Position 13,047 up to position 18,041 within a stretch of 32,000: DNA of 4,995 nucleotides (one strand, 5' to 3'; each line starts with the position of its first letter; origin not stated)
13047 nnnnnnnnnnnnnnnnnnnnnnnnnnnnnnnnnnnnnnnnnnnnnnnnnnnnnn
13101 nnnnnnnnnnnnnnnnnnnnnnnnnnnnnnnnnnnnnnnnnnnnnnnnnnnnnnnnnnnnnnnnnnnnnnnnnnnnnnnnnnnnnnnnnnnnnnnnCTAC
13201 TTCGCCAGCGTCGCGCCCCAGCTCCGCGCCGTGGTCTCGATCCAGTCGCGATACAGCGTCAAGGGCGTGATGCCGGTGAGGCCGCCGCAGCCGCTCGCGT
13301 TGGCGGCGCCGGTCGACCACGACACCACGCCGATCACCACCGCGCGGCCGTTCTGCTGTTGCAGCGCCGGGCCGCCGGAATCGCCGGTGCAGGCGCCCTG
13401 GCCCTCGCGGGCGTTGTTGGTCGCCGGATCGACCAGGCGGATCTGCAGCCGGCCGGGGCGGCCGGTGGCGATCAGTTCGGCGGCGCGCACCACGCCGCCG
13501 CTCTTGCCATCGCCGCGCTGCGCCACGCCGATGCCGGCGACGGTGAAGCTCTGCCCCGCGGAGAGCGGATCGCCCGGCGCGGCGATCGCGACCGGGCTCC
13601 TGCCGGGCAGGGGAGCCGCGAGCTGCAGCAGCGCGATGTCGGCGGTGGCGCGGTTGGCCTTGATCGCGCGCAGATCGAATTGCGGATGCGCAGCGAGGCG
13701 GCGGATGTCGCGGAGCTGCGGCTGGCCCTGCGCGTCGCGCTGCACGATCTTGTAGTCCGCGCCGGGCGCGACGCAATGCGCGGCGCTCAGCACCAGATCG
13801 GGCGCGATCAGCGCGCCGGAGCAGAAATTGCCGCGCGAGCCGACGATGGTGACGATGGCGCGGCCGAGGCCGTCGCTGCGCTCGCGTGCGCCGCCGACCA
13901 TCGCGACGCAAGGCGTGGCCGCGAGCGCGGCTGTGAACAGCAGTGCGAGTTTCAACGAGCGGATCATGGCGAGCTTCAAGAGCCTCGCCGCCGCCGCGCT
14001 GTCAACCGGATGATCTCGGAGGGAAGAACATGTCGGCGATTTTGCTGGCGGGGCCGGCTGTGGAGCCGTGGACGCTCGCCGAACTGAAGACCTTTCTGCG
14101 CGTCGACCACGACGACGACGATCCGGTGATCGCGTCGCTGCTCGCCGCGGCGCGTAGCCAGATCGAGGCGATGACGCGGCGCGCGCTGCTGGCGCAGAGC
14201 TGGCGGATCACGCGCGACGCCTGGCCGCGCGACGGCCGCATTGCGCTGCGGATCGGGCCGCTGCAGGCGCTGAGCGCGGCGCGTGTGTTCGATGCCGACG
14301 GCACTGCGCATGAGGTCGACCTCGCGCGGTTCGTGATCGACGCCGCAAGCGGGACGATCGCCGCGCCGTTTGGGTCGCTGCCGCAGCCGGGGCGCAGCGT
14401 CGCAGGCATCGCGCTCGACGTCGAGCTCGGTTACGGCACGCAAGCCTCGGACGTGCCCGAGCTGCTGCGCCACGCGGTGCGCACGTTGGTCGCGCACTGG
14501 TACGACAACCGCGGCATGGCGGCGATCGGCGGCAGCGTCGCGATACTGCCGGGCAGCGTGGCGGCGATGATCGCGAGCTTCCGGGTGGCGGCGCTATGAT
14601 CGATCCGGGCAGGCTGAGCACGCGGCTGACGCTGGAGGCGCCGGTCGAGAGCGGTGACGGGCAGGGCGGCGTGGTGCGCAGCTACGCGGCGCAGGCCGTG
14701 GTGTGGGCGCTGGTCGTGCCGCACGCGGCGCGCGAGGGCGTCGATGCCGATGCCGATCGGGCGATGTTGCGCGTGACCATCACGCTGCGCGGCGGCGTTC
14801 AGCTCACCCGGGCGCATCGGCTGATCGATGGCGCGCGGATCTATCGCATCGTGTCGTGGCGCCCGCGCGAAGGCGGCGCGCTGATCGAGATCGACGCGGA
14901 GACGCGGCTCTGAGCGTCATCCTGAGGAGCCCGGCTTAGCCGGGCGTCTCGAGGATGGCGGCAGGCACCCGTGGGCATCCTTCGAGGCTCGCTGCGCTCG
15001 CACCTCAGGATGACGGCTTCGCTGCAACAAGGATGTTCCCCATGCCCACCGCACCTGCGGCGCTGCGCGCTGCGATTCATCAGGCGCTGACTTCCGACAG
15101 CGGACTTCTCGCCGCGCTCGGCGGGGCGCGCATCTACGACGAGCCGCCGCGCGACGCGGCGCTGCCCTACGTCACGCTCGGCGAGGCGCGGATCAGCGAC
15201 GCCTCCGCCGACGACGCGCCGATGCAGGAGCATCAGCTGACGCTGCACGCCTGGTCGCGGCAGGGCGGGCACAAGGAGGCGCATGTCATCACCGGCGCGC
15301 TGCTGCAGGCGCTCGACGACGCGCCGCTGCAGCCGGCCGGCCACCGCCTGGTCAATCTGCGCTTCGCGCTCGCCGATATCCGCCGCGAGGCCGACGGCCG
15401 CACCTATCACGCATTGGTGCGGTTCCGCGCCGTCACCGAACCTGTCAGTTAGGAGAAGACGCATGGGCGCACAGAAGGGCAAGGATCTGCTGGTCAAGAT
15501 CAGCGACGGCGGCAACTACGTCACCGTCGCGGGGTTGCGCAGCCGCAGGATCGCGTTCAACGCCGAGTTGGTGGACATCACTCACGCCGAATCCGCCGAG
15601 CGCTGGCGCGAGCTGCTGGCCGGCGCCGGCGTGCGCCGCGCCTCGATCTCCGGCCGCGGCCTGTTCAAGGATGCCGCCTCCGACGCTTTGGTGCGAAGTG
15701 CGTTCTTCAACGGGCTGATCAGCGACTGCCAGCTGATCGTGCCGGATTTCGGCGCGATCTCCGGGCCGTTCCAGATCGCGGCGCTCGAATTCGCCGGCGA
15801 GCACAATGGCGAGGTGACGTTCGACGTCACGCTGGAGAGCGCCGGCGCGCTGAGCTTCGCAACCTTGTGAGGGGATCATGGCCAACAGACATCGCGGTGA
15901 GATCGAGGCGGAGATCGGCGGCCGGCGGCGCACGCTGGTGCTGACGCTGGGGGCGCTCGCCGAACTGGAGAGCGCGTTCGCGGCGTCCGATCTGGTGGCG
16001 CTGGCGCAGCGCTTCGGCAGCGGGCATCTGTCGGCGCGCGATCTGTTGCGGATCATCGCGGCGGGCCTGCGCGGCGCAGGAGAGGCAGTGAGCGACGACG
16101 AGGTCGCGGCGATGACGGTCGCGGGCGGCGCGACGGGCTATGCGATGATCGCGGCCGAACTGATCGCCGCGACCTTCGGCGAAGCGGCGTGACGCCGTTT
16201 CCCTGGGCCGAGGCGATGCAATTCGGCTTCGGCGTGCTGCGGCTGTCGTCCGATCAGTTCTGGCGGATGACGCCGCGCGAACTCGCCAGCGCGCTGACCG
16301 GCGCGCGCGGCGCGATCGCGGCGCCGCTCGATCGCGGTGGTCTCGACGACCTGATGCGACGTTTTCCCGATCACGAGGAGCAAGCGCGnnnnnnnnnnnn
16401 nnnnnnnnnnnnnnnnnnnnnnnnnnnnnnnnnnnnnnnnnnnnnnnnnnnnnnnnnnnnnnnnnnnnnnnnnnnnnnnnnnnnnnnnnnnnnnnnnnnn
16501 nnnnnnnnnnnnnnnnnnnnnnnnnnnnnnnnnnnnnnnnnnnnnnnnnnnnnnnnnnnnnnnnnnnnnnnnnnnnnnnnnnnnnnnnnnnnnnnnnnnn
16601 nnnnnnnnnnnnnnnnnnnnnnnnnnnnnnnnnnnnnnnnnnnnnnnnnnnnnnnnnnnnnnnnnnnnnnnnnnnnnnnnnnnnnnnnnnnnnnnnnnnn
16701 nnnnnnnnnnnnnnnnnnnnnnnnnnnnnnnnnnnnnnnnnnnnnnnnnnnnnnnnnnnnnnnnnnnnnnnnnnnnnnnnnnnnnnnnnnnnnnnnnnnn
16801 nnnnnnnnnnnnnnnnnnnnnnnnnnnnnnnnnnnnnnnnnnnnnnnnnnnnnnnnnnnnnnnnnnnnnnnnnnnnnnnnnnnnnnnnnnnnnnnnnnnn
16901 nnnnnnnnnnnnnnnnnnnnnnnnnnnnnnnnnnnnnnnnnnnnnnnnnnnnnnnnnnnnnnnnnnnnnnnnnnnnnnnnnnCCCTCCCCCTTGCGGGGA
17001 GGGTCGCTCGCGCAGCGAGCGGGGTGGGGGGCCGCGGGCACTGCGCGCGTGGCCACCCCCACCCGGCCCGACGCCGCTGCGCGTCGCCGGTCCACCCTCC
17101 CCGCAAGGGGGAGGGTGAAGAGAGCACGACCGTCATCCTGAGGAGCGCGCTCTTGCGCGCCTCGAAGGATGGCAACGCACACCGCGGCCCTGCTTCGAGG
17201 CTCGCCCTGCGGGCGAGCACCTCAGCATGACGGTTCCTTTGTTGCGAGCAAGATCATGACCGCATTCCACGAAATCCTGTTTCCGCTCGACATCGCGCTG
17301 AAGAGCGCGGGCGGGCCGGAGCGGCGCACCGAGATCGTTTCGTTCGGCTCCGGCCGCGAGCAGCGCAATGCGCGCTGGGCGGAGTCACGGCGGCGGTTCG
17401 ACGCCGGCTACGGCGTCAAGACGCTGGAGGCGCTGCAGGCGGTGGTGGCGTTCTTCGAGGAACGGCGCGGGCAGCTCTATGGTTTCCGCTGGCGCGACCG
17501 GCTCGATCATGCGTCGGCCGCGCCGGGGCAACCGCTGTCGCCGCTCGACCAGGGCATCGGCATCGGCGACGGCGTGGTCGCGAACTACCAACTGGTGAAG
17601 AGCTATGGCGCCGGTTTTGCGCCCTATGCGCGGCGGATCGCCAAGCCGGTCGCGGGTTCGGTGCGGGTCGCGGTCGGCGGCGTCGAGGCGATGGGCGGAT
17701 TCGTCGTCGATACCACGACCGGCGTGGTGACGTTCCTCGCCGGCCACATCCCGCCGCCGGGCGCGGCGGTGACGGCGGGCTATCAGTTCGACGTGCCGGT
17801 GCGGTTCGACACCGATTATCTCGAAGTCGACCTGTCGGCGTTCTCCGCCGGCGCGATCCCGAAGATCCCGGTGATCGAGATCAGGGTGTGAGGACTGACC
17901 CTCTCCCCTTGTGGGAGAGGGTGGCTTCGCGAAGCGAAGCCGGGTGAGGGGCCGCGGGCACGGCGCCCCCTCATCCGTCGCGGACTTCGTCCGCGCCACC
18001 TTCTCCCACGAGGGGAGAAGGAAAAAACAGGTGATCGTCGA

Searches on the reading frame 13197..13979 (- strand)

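Call 18: search_protein_families(library=pfam, proteins=[window:13197-13979:-], max_evalue=0.001)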
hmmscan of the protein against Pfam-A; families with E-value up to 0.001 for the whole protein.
window:13197-13979:- (260 aa): 2 families
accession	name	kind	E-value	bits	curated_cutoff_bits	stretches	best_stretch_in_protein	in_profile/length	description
PF00089.32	Trypsin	-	9.9e-28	97.9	20.6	1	30-247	3-220/220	Trypsin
PF13365.12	Trypsin_2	-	3.9e-10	41.1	27.6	1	53-214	1-142/144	Trypsin-like peptidase domain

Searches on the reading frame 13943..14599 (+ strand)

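Call 6: search_protein_families(library=pfam, proteins=[window:13943-14599:+], max_evalue=0.01)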
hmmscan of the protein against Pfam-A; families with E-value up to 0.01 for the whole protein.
window:13943-14599:+ (218 aa): 1 family
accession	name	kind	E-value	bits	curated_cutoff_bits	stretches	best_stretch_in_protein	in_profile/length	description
PF05135.19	Phage_connect_1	-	1.6e-13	51.3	21.2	2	44-85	3-42/101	Phage gp6-like head-tail connector protein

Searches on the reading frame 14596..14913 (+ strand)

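Call 18: search_protein_families(library=pfam, proteins=[window:14596-14913:+], max_evalue=0.001)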
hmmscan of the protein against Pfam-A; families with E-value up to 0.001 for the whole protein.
window:14596-14913:+ (105 aa): 1 family
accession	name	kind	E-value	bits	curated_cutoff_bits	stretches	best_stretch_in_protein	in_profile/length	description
PF05521.18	Phage_HCP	-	1.4e-20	74.3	25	1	2-103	1-105/106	Phage head completion protein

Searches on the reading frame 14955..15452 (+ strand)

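Call 18: search_protein_families(library=pfam, proteins=[window:14955-15452:+], max_evalue=0.001)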
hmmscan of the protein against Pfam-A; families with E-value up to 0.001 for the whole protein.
window:14955-15452:+ (165 aa): 1 family
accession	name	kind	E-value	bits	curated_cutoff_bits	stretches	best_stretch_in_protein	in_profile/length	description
PF11367.14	Tail_completion_gp17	-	2.6e-38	131.4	24.5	1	39-162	1-124/124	Tail completion protein gp17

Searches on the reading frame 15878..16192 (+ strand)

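Call 18: search_protein_families(library=pfam, proteins=[window:15878-16192:+], max_evalue=0.001)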
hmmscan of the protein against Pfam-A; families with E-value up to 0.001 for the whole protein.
window:15878-16192:+ (104 aa): 1 family
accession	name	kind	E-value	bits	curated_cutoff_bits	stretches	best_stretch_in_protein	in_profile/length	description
PF11836.14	Phage_TAC_11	-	1.5e-29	102.3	27.8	1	6-101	1-95/96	Phage tail tube protein, GTA-gp10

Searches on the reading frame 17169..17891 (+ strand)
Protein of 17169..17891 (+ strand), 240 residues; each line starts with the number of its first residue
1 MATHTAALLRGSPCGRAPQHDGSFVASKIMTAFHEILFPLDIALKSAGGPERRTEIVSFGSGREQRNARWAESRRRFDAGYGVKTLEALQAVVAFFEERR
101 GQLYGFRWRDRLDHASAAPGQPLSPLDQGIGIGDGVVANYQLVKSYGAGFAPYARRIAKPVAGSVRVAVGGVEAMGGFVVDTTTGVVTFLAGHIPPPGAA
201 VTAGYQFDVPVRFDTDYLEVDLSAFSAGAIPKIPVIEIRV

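Call 18: search_protein_families(library=pfam, proteins=[window:17169-17891:+], max_evalue=0.001)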
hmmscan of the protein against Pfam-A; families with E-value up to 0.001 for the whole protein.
window:17169-17891:+ (240 aa): 1 family
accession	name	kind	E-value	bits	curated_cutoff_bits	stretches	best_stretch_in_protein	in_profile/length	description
PF09343.15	DUF2460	-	1e-84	283.6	30.4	1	34-239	1-205/205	Conserved hypothetical protein 2217 (DUF2460)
